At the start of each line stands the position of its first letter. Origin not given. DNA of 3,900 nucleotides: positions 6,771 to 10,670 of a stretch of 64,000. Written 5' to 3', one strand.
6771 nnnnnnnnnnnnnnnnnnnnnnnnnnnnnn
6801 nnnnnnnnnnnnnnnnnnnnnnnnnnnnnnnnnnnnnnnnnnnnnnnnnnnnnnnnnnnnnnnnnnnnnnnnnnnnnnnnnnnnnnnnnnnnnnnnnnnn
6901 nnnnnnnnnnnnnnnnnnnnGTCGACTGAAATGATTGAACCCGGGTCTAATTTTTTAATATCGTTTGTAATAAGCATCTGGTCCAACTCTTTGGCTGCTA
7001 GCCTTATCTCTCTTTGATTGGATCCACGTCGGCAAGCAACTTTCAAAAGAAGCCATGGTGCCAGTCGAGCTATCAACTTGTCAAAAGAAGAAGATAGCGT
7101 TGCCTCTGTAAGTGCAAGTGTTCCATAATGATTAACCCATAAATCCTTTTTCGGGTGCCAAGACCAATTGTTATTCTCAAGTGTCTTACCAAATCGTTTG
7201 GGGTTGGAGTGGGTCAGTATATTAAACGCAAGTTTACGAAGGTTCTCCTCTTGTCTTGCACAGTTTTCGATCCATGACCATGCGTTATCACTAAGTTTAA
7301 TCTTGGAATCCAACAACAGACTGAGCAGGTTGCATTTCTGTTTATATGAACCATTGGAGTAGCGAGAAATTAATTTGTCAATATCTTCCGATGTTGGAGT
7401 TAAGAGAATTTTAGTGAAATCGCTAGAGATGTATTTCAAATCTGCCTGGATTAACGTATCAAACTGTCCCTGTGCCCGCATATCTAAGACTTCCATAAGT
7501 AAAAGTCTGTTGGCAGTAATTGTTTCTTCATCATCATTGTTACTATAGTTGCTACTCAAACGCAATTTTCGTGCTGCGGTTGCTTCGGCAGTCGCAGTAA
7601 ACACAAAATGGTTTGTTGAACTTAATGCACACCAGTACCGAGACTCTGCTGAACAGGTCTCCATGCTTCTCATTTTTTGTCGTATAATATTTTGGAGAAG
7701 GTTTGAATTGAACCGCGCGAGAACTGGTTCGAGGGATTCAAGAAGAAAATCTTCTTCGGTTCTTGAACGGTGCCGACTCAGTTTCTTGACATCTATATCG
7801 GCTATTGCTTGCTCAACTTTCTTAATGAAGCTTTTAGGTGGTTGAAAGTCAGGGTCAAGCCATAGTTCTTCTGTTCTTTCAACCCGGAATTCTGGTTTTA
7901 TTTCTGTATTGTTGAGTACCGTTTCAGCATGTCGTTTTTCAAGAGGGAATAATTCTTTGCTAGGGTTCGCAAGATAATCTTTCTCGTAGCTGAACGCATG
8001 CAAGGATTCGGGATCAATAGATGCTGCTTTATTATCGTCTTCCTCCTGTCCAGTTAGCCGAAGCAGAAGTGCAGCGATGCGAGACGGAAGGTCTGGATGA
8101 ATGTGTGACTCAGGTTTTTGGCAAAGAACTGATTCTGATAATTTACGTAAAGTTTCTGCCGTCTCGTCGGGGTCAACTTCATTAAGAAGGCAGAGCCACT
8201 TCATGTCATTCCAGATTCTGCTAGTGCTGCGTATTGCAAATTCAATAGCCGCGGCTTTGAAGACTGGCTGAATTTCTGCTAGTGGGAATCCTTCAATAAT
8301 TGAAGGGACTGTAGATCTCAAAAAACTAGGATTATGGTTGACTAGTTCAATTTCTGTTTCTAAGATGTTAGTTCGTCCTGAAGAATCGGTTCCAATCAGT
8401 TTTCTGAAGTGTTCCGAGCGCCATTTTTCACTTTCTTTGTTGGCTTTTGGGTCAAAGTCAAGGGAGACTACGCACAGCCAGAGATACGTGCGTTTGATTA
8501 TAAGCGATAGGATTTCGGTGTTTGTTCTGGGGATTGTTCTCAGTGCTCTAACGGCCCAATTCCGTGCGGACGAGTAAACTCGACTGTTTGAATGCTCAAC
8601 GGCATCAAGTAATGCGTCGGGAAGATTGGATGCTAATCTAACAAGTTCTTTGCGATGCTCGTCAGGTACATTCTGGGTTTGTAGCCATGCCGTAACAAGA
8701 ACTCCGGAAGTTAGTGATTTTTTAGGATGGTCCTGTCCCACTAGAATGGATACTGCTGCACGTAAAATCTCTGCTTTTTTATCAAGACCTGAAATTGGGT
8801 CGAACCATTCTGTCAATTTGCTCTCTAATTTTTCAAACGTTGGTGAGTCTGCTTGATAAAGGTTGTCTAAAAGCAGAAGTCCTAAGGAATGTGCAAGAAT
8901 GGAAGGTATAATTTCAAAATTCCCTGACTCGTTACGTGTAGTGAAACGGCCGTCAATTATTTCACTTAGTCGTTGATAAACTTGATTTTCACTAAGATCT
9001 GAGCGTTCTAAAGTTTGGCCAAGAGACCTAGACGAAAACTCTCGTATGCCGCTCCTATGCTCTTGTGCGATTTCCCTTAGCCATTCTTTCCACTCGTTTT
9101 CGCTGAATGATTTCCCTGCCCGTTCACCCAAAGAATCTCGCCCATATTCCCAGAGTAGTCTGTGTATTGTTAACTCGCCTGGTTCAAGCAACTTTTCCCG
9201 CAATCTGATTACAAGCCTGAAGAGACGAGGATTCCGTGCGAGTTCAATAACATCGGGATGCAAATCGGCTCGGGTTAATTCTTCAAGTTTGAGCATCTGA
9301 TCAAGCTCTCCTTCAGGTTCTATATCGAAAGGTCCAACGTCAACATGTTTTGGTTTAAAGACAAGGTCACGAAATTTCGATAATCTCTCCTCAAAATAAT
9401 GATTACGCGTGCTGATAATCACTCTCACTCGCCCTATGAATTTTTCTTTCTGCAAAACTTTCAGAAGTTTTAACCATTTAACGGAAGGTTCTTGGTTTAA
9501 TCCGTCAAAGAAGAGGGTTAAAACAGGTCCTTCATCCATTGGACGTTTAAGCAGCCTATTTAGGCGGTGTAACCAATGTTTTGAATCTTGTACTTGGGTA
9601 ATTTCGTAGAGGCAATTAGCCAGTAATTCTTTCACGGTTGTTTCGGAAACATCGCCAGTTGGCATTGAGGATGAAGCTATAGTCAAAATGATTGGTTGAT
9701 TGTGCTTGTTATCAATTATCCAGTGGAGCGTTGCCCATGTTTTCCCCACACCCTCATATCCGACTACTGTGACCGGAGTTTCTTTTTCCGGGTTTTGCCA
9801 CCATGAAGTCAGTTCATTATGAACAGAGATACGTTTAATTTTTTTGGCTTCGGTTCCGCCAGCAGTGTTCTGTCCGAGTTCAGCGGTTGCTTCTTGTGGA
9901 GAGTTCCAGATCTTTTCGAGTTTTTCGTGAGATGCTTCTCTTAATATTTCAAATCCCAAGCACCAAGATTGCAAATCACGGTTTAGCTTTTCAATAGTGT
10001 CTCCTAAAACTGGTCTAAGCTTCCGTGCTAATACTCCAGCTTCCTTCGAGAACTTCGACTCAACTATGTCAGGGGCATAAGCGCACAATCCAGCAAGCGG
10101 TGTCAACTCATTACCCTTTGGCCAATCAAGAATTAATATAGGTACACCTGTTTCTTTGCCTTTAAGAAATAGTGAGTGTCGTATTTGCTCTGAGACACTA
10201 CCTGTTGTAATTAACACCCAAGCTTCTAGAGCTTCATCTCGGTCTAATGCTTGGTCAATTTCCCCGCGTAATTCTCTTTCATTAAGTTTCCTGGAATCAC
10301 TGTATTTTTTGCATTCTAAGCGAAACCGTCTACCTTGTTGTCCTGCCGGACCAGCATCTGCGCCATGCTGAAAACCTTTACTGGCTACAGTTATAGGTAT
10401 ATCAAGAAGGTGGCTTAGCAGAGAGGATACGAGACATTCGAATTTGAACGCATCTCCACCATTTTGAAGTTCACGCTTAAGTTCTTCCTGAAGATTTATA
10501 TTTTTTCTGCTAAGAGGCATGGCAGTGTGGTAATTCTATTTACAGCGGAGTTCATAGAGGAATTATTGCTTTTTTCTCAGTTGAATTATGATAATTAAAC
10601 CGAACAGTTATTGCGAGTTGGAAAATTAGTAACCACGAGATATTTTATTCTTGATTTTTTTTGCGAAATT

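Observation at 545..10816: Integrase-less ~10-kb defence islet between thiC and carB: orphan 353-aa gene + Type IIG-like nuclease-methyltransferase + Mrr-nuclease/NACHT STAND ATPase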

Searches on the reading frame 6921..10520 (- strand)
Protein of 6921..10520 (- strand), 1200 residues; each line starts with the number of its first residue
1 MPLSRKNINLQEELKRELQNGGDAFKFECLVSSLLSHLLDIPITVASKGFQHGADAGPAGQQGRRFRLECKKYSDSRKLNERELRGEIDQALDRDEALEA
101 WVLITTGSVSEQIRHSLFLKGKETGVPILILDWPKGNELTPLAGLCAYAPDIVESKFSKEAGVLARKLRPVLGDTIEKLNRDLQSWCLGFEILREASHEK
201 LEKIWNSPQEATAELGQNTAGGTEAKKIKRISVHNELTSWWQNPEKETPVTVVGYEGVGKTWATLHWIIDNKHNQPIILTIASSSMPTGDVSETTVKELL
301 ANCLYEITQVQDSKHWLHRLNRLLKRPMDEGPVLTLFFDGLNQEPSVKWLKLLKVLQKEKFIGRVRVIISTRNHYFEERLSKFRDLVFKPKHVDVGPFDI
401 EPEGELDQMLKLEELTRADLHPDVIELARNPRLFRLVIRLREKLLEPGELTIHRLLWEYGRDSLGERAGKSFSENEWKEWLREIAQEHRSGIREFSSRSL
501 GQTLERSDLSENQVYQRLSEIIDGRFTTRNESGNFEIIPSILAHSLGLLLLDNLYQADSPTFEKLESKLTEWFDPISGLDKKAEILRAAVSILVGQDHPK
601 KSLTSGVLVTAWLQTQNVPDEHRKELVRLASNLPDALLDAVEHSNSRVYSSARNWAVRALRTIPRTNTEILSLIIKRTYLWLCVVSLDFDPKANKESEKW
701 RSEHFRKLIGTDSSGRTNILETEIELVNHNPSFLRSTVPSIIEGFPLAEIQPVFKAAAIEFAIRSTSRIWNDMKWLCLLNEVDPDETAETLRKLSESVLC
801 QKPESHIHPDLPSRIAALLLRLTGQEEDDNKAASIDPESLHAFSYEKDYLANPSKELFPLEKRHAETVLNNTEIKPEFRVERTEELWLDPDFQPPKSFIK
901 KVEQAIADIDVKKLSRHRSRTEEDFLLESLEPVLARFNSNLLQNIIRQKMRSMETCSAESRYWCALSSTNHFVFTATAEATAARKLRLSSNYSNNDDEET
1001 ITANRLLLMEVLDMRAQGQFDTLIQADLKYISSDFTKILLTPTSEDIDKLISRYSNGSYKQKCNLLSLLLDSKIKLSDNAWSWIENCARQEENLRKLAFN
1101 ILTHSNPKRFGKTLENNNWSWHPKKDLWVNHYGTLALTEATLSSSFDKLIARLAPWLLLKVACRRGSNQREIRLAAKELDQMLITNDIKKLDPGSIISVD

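Call 50: predict_structure(alignment_id=A3)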
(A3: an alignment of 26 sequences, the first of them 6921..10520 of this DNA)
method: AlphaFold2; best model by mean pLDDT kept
length: 1200 residues; sequences in the alignment: 26
mean_pLDDT: 74.0   pTM: 0.41
mean pLDDT of the five models: 74.0, 72.1, 72.0, 68.9, 65.1
residues with pLDDT >= 90: 70; 70-90: 768; 50-70: 235; < 50: 127
segments of 3 or more residues with pLDDT < 50: 48-63, 459-507, 509-525, 528-530, 532-536, 575-579, 840-850, 852-856, 1193-1200
pLDDT, mean of each block of 10 residues (from residue 1): 72 83 71 80 58 33 62 73 82 76 81 85 82 77 87 86 87 78 69 85 82 69 60 85 69 70 84 86 73 88 85 84 78 83 64 85 85 60 71 76 76 75 65 64 58 51 37 36 37 38 45 45 47 49 64 72 76 53 70 62 70 64 55 74 68 72 73 88 81 70 81 87 84 81 85 91 80 80 85 92 84 90 79 69 43 49 71 80 71 84 86 78 84 84 88 81 78 83 85 66 87 89 88 80 89 88 89 79 89 85 89 88 78 86 82 79 81 79 60 41
secondary structure, 60 per line:
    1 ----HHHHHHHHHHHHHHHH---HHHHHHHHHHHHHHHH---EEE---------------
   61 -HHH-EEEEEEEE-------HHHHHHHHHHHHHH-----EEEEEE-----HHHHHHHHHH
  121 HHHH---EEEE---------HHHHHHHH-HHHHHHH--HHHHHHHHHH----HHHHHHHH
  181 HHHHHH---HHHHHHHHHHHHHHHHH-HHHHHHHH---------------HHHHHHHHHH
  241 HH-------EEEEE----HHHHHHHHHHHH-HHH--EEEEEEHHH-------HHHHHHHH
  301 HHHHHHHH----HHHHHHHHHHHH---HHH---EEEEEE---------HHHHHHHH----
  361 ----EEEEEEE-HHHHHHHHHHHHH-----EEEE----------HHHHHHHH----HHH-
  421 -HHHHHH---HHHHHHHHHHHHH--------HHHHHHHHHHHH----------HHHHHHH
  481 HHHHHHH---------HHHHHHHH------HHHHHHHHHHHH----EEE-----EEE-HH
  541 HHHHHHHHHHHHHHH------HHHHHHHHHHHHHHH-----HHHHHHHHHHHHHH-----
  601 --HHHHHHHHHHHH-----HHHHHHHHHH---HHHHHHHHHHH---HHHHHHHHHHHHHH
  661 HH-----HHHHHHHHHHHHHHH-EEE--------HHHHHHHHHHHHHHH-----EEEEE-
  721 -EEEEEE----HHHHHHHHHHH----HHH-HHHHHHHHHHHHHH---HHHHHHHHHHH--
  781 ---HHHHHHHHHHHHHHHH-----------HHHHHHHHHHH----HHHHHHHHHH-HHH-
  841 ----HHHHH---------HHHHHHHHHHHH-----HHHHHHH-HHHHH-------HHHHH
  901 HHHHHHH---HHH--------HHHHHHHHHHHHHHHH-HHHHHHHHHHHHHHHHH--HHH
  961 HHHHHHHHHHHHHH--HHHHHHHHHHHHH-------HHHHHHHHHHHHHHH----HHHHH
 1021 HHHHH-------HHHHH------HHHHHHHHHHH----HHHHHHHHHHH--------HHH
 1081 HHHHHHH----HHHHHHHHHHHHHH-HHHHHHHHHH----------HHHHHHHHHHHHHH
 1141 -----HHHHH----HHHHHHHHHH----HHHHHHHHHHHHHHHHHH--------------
elements in order (helices of 4 or more, strands of 3 or more residues): H5-20 H24-39 E43-45 E66-73 H81-94 E100-105 H111-124 E128-131 H141-148 H150-156 H159-168 H173-186 H190-206 H208-215 H231-242 E250-254 H259-270 E277-282 H293-308 H313-324 E334-339 H349-356 E365-371 H373-385 E391-394 H405-412 H422-427 H431-443 H452-463 H474-487 H497-504 H511-522 E527-529 E535-537 H539-555 H562-576 H582-595 H603-614 H620-629 H633-643 H647-662 H668-682 E684-686 H695-709 E715-719 E722-727 H732-742 H751-764 H768-778 H784-799 H811-821 H826-835 H845-849 H859-870 H876-882 H884-888 H896-907 H922-937 H939-955 H958-974 H977-989 H997-1011 H1016-1025 H1033-1037 H1044-1054 H1059-1069 H1078-1087 H1092-1105 H1107-1116 H1127-1140 H1146-1150 H1155-1164 H1169-1186

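Call 52: fold_search(model_id=the predicted structure, library=pdb)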
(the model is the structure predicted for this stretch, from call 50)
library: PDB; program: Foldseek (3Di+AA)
matches with E <= 10: 1031; with E <= 0.001: 11
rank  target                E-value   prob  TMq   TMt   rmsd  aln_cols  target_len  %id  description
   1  8dgf_B                6.5e-09  1.00  0.16  0.13  38.3      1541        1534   12  Avs4 bound to phage PhiV-1 portal (released 2022-08-03)
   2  8dgf_A                8.3e-08  1.00  0.16  0.13  37.4      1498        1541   12  Avs4 bound to phage PhiV-1 portal (released 2022-08-03)
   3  9zjs_B                6.3e-05  0.99  0.12  0.13  26.8      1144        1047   10  Human sterile alpha motif domain-containing protein 9 (SAMD9), asymmetric dimer "shell" shape (released 2026-02-25)
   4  8dgc_B                3.0e-04  0.99  0.16  0.11  39.7      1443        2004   11  Avs3 bound to phage PhiV-1 terminase (released 2022-08-03)
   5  7dvq_1                4.9e-04  0.99  0.16  0.18  29.4      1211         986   10  Cryo-EM Structure of the Activated Human Minor Spliceosome (minor Bact Complex) (released 2021-03-31)
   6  8y7e_1                5.5e-04  0.99  0.16  0.18  29.4      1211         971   10  Cryo-EM Structure of the human minor pre-B complex (pre-precatalytic spliceosome) U12 snRNP part (released 2024-03-13)
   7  6vae_A                5.9e-04  0.89  0.13  0.13  28.8      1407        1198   12  Mono-ubiquitinated Fanconi Anemia ID complex bound to ICL DNA (released 2020-03-18)
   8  4kxf_L                6.9e-04  1.00  0.16  0.21  20.4       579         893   12  Crystal structure of NLRC4 reveals its autoinhibition mechanism (released 2013-07-24)
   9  7abg_u                7.1e-04  1.00  0.26  0.34  18.7       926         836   11  Human pre-Bact-1 spliceosome (released 2020-12-23)
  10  8or3_C                7.4e-04  0.99  0.17  0.18  24.1      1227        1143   11  CAND1-CUL1-RBX1-SKP1-SKP2-DCNL1 (released 2023-06-28)
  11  4kxf_D                7.7e-04  1.00  0.16  0.20  20.1       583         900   13  Crystal structure of NLRC4 reveals its autoinhibition mechanism (released 2013-07-24)
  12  3w3u                  1.9e-03  0.99  0.17  0.19  27.0      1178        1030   11  Crystal structure of Kap121p mutant R349A/Q350A/D353A/E396A/N430K/D438A/N477A (released 2013-04-10)
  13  7abh_u                2.1e-03  1.00  0.23  0.28  18.4       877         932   10  Human pre-Bact-2 spliceosome (SF3b/U2 snRNP portion) (released 2020-12-09)
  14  6wx8_C                2.2e-03  0.96  0.08  0.17  20.1       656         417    9  SOX2 bound to Importin-alpha 3 (released 2020-10-28)
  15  6wx8_A                2.4e-03  0.97  0.09  0.18  19.4       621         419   11  SOX2 bound to Importin-alpha 3 (released 2020-10-28)
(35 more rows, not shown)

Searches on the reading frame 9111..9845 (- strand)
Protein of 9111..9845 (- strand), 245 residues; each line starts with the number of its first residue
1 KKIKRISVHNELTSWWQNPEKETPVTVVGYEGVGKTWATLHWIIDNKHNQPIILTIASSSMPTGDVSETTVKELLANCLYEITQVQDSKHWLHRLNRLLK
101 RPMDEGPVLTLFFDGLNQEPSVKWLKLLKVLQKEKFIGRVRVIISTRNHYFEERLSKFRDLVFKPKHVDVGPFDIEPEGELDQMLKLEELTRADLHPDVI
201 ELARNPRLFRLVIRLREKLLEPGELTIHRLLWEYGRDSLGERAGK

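Call 76: search_solved_structures(query=A7, max_evalue=10, show_alignments=1)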
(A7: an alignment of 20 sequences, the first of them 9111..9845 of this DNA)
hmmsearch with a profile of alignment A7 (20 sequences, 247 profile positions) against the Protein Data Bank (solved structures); distinct sequences matched with E-value up to 10: 2.
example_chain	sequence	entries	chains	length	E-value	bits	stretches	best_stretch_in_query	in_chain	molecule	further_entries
8j07_k8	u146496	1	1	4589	0.52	13.1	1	13-70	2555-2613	Dynein axonemal heavy chain 10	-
9bfd_B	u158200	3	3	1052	0.72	12.6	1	137-210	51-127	Tyrocidine synthase 2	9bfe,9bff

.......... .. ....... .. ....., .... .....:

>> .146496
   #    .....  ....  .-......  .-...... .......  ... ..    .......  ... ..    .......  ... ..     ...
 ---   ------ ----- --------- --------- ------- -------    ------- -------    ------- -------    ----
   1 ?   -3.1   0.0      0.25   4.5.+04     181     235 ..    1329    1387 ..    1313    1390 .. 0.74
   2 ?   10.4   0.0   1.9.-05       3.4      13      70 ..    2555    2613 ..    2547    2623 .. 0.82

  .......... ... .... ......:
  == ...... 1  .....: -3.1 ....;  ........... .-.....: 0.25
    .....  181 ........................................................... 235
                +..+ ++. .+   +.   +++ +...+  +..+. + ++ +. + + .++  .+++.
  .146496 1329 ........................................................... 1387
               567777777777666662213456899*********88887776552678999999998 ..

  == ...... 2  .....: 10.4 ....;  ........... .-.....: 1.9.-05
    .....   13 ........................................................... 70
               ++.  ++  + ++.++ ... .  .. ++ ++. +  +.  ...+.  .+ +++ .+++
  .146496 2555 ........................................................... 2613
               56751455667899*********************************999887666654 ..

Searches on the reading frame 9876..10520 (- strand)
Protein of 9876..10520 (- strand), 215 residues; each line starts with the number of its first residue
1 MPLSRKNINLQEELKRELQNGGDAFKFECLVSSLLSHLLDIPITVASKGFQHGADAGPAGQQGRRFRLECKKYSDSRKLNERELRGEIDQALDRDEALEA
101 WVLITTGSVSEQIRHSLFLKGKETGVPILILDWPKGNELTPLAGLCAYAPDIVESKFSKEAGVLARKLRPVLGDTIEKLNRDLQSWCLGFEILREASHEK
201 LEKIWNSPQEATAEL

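Call 77: search_solved_structures(query=A8, max_evalue=10, show_alignments=1)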
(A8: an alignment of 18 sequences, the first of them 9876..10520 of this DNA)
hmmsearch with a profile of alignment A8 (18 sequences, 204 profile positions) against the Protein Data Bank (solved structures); distinct sequences matched with E-value up to 10: 2.
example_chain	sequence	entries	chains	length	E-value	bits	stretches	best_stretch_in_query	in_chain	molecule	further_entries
6hsb_A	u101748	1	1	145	0.039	16.7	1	72-151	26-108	3-dehydroquinate dehydratase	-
7b5h_AH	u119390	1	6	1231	0.2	14.5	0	134-184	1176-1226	All3317 protein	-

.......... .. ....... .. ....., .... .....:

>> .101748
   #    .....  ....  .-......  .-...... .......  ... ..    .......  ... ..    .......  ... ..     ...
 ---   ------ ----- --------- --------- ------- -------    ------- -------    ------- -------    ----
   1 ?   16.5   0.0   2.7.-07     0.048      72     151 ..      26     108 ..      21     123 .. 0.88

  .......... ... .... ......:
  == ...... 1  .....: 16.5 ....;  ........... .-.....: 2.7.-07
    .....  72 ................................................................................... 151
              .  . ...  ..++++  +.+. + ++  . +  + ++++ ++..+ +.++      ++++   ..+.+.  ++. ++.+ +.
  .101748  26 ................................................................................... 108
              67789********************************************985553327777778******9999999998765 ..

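Call 78: search_protein_families(library=pfam, alignment_id=A8, max_evalue=1)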
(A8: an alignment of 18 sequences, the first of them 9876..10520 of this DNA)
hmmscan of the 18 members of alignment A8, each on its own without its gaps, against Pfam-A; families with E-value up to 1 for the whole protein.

A. member 1, window:9876-10520:- (215 aa): 1 family
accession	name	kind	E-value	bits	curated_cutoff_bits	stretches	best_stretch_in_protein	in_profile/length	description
PF08858.15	IDEAL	-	0.039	14.1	22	1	77-94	7-24/37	IDEAL domain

B. families by the number of members that match (of 18 scanned): 6 families
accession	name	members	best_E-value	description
PF04471.18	Mrr_cat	6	0.0074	Restriction endonuclease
PF08858.15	IDEAL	4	0.039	IDEAL domain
PF02624.21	YcaO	1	0.0024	YcaO cyclodehydratase, ATP-ad Mg2+-binding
PF24669.2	Ddi2_HDD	1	0.042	Ddi2 HDD domain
PF00745.25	GlutR_dimer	1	0.071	Glutamyl-tRNAGlu reductase, dimerisation domain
PF19295.5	SufBD_N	1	0.078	SufBD protein N-terminal region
